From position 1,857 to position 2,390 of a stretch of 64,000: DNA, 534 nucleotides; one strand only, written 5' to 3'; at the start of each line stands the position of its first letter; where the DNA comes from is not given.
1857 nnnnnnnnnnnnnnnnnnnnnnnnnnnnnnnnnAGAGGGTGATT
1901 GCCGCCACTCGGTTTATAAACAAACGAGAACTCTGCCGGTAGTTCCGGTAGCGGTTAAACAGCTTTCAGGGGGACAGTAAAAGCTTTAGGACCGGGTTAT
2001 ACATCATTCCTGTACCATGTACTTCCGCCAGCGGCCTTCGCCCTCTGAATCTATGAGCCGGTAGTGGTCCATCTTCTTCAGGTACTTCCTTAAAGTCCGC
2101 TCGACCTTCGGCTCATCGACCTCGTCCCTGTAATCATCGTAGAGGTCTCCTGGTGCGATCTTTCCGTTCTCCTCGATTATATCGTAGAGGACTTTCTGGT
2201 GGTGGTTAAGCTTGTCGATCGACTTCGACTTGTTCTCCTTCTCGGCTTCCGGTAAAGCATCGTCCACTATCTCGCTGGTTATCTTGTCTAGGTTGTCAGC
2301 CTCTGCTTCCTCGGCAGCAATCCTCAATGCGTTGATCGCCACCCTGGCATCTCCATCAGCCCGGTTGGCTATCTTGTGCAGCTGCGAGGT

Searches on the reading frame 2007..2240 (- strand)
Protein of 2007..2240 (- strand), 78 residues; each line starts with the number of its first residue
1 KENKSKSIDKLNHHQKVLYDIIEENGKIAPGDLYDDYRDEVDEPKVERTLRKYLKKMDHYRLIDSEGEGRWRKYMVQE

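Call 34: find_related_loci(query=A2, collection=metagenome_contigs, flank=4000)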
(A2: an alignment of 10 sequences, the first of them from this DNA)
Query A2 (78 aa) in metagenome_contigs; peptide patterns used: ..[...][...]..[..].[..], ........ (x = any residue, [..] = any of these).
309 stretches matched a pattern; 24 encode a relative of the query (tblastn E <= 1e-3); 24 distinct loci.
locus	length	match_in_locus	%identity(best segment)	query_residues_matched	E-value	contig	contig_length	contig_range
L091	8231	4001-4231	74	1-77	2e-37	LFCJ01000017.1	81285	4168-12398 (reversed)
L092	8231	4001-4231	74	1-77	2e-37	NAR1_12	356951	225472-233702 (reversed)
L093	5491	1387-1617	74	1-77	2e-37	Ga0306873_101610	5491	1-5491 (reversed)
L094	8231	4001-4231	77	1-77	1e-36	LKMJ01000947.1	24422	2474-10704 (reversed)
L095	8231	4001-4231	70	1-77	2e-34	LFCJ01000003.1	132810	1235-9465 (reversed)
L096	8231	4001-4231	69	1-77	3e-34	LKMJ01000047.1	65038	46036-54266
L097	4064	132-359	74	2-77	4e-32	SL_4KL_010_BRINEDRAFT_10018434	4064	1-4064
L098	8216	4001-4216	64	3-74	3e-29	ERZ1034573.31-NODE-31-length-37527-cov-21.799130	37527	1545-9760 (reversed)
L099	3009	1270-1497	63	3-78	5e-26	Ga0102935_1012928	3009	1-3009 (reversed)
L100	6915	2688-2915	63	3-78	8e-26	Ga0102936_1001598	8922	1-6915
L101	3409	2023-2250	63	3-78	8e-26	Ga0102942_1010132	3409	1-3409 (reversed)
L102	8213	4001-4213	54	4-74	7e-23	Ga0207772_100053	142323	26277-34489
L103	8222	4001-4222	53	1-74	1e-21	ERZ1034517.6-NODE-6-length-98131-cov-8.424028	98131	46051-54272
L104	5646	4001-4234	49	1-78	2e-21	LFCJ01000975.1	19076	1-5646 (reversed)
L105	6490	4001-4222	47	1-74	3e-21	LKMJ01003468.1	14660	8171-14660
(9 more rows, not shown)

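Call 40: search_protein_families(library=pfam, max_evalue=1, proteins=[L103:4397-5095:+])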
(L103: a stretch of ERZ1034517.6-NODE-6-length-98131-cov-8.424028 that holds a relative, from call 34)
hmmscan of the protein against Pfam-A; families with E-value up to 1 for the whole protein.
L103:4397-5095:+ (232 aa): 1 family
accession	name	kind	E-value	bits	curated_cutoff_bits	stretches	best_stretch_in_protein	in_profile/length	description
PF08423.17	Rad51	-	3.9e-06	26.8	22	1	50-166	56-181/244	Rad51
